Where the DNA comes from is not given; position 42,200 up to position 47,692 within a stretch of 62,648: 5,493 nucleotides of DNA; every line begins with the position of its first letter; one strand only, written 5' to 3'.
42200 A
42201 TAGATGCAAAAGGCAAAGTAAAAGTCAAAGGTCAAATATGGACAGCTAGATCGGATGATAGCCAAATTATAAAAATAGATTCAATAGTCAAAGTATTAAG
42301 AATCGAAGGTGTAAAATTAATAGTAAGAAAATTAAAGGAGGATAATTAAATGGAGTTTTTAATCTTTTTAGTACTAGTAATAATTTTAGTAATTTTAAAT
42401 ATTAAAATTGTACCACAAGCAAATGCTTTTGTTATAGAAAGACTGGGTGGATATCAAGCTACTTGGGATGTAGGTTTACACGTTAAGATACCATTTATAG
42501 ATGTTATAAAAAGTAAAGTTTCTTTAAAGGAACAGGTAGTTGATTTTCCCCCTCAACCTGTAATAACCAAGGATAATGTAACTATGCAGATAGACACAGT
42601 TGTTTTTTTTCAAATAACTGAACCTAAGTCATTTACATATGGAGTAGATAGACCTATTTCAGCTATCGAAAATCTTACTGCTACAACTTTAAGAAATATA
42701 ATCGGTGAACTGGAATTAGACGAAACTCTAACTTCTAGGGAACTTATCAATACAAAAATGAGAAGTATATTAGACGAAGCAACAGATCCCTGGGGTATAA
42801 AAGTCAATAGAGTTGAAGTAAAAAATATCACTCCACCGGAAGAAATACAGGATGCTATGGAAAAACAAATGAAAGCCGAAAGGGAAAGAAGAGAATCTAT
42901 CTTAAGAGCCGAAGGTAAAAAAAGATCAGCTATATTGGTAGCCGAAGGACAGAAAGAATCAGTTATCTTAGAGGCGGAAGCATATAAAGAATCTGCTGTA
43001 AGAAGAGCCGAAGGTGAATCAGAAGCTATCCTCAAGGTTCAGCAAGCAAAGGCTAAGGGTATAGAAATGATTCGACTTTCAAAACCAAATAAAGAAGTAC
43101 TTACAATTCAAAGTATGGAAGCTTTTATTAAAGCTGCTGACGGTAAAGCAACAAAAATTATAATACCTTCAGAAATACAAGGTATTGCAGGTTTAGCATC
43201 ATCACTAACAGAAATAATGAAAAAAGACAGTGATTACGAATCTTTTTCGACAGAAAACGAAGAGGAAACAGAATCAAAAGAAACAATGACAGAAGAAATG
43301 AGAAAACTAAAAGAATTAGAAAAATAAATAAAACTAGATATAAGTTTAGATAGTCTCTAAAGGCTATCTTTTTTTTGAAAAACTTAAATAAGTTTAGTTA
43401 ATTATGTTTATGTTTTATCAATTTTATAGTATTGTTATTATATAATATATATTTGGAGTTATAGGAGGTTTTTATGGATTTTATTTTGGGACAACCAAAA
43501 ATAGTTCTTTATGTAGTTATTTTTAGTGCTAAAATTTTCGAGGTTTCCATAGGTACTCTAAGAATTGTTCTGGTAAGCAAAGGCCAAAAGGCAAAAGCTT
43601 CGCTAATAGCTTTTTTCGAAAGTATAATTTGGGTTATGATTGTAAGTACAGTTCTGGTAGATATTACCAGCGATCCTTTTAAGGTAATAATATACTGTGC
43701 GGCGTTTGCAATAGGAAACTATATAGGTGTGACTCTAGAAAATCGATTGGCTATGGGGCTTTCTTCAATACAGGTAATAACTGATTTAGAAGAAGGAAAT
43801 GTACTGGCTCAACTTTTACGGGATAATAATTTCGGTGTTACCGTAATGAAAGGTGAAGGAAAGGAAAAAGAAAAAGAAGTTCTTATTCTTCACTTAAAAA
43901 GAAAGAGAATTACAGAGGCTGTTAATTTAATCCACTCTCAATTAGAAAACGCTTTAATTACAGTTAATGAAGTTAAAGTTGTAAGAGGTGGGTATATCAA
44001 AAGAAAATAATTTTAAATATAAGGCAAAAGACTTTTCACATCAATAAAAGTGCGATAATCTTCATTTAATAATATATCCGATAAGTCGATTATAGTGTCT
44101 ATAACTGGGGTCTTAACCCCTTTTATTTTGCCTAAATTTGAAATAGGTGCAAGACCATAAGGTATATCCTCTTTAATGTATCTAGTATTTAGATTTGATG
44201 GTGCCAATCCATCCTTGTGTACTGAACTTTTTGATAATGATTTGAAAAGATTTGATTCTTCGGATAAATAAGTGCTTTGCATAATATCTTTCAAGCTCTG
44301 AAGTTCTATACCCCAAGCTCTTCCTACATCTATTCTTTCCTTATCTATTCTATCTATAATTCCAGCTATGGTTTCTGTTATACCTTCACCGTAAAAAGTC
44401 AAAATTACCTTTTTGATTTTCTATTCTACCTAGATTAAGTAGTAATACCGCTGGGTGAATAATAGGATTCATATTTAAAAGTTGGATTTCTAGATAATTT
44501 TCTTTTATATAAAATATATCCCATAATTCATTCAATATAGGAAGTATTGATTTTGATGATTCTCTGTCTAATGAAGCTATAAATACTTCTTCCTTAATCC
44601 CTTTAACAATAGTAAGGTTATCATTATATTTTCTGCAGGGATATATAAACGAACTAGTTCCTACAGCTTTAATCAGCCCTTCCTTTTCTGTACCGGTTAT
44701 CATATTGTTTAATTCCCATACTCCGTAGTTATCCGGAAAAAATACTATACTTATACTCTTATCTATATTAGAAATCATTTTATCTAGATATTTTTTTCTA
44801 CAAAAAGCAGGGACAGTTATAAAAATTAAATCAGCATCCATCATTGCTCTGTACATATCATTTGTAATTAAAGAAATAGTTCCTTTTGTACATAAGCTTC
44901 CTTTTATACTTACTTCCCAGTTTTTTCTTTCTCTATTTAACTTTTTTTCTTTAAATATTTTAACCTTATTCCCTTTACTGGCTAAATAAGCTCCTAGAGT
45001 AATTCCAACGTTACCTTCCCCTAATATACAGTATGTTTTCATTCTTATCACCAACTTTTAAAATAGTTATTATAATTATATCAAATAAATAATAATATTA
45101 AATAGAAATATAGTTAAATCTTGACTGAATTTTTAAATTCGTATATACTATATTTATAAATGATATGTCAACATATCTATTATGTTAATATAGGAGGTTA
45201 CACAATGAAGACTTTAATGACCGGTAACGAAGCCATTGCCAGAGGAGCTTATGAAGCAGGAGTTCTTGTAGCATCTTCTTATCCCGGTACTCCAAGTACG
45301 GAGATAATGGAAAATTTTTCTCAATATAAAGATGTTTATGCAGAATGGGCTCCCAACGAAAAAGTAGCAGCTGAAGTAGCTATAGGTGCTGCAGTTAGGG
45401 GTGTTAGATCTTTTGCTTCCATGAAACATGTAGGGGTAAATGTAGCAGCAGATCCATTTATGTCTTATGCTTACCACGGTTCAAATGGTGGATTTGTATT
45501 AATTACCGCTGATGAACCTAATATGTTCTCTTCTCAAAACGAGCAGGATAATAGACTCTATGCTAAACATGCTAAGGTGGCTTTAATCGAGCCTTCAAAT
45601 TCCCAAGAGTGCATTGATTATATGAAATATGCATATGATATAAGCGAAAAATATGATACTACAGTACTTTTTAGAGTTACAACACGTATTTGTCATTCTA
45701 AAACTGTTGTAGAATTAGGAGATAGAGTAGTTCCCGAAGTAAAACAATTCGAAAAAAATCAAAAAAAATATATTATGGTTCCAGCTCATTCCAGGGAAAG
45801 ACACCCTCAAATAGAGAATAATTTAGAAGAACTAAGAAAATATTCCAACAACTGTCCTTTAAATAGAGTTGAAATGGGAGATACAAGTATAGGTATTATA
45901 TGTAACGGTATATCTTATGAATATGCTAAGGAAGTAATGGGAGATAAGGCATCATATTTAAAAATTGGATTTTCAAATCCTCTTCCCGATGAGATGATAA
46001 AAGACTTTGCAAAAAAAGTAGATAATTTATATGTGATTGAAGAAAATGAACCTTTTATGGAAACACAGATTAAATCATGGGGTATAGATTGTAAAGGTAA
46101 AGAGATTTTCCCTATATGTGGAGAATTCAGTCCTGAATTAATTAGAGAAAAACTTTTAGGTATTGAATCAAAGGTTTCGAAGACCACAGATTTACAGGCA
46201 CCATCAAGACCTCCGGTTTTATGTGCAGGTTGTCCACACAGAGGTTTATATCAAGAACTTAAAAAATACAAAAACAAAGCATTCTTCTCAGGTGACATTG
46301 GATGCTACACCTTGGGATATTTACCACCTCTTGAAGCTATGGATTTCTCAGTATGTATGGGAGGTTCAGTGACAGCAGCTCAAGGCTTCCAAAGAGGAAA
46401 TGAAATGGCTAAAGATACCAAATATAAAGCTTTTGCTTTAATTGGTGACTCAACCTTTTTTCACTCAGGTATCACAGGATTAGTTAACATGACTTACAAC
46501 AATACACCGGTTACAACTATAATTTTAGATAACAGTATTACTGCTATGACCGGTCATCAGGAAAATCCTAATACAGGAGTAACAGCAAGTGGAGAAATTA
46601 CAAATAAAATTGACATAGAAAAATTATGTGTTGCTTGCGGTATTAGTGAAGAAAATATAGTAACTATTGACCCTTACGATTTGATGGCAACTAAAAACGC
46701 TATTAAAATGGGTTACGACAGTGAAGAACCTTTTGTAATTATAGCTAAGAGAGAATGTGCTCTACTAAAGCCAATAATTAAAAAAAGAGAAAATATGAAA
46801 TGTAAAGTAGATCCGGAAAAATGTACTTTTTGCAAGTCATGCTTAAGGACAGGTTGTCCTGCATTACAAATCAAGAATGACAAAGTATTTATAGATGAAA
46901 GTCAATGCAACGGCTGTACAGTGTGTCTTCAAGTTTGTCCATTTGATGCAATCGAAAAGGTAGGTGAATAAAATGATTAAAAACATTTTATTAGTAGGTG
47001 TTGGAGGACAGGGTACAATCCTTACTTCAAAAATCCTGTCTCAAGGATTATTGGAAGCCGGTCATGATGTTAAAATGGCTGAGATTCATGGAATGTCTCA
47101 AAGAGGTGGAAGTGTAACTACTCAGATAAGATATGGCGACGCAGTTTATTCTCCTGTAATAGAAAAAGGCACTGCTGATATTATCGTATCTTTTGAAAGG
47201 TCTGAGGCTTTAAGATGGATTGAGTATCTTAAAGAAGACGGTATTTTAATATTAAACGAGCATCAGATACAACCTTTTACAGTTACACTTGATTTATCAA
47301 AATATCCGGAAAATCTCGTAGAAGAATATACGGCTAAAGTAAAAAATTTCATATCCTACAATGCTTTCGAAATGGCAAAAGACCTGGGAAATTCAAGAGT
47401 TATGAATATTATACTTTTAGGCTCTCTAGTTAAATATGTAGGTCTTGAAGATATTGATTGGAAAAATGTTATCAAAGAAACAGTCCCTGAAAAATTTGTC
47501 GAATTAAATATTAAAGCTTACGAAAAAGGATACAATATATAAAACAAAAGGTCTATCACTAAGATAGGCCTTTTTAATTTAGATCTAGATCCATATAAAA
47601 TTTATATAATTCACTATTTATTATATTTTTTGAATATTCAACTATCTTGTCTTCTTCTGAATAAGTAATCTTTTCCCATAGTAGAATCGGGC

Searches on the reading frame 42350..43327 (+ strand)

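Call 18: search_protein_families(library=ncbifam, proteins=[window:42350-43327:+], max_evalue=0.001)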
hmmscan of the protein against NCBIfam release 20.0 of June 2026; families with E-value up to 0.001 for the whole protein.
window:42350-43327:+ (325 aa): 4 families
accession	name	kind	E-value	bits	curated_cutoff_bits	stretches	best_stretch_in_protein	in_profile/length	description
TIGR01933.1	hflK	equivalog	1.6e-36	126.1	159.4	1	18-242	1-227/261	FtsH protease activity modulator HflK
NF008181.0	PRK10930.1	equivalog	1.4e-21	76.8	660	1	9-274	88-345/419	FtsH protease activity modulator HflK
TIGR01932.1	hflC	equivalog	8.9e-18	64.2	134.4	2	4-130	6-143/318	protease modulator HflC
NF008259.0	PRK11029.1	equivalog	8.3e-10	38.2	427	1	136-228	189-281/334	protease modulator HflC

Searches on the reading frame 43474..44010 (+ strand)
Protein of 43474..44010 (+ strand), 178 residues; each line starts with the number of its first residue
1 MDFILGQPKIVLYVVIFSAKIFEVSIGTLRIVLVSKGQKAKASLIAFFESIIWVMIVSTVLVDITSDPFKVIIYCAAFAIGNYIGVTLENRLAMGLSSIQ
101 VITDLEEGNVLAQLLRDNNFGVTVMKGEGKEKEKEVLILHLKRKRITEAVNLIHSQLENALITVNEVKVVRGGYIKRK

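Call 18: search_protein_families(library=ncbifam, proteins=[window:43474-44010:+], max_evalue=0.001)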
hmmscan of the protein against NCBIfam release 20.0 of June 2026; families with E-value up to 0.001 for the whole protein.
window:43474-44010:+ (178 aa): 5 families
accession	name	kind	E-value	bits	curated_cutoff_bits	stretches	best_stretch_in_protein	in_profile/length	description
NF003191.0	PRK04164.1-2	equivalog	3e-45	154.2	179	1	10-174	14-176/200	hypothetical protein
NF003194.0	PRK04164.1-5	equivalog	3.6e-33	114.5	160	1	12-177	6-169/178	hypothetical protein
NF003193.0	PRK04164.1-4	equivalog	1.9e-19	70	351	1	14-176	5-165/182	hypothetical protein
NF003192.0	PRK04164.1-3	equivalog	5.1e-19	68.8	341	1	10-175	5-168/174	hypothetical protein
NF003190.0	PRK04164.1-1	equivalog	6.3e-17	61.7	318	1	2-175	2-172/200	hypothetical protein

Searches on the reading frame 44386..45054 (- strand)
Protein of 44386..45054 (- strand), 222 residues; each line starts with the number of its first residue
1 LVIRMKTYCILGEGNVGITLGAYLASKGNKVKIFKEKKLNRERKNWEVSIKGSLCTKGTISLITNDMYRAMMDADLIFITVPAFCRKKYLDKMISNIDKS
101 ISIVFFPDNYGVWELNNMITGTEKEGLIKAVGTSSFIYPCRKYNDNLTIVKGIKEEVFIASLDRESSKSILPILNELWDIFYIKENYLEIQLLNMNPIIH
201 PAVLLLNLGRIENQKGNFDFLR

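Call 5: search_protein_families(library=pfam, proteins=[window:44386-45054:-], max_evalue=0.001)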
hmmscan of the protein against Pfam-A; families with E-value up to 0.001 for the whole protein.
window:44386-45054:- (222 aa): 4 families
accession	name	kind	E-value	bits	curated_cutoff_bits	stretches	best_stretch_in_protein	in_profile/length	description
PF02317.23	Octopine_DH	-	2.4e-08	34.6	30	1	185-220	3-38/150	NAD/NADP octopine/nopaline dehydrogenase, alpha-helical domain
PF02558.23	ApbA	-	4.6e-07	30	22.2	1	8-106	1-99/150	Ketopantoate reductase PanE/ApbA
PF01210.29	NAD_Gly3P_dh_N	-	4.7e-07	30.4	23.1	1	9-104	3-100/158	NAD-dependent glycerol-3-phosphate dehydrogenase N-terminus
PF03721.20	UDPG_MGDP_dh_N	-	0.00077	19.5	27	0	8-89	3-92/187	UDP-glucose/GDP-mannose dehydrogenase family, NAD binding domain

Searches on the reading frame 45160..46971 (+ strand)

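Call 5: search_protein_families(library=pfam, proteins=[window:45160-46971:+], max_evalue=0.001)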
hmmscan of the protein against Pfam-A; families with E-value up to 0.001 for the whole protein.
window:45160-46971:+ (603 aa): 9 families
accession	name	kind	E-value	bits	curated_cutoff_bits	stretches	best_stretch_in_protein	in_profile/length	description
PF02775.26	TPP_enzyme_C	-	1.2e-21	77.6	21.9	1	379-528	1-150/151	Thiamine pyrophosphate enzyme, C-terminal TPP binding domain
PF01855.24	POR_N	-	9.3e-14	52.2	27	1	29-217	2-202/231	Pyruvate flavodoxin/ferredoxin oxidoreductase, thiamine diP-bdg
PF00037.32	Fer4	-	6.9e-08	32.4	21.1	1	577-599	2-24/24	4Fe-4S binding domain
PF13237.11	Fer4_10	-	1.8e-05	25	25.5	1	549-594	3-53/53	4Fe-4S dicluster domain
PF12797.12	Fer4_2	-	2.1e-05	24.6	24.5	1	575-595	2-22/22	4Fe-4S binding domain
PF12837.12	Fer4_6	-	3.5e-05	24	25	1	576-598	2-24/24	4Fe-4S binding domain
PF12838.12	Fer4_7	-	5.4e-05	24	27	1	554-597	1-52/52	4Fe-4S dicluster domain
PF14697.11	Fer4_21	-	6.9e-05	23.3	35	1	549-599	2-58/59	4Fe-4S dicluster domain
PF25160.1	LdpA_Fe-S-bd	-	0.00014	22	27.6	1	559-601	7-46/49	LdpA Fe-S cluster-binding domain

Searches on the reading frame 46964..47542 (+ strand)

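Call 5: search_protein_families(library=pfam, proteins=[window:46964-47542:+], max_evalue=0.001)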
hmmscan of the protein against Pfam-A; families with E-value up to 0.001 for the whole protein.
window:46964-47542:+ (192 aa): 1 family
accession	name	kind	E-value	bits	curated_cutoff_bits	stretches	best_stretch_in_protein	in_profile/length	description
PF01558.24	POR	-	8.8e-41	140.4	27.4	1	14-190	1-172/173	Pyruvate ferredoxin/flavodoxin oxidoreductase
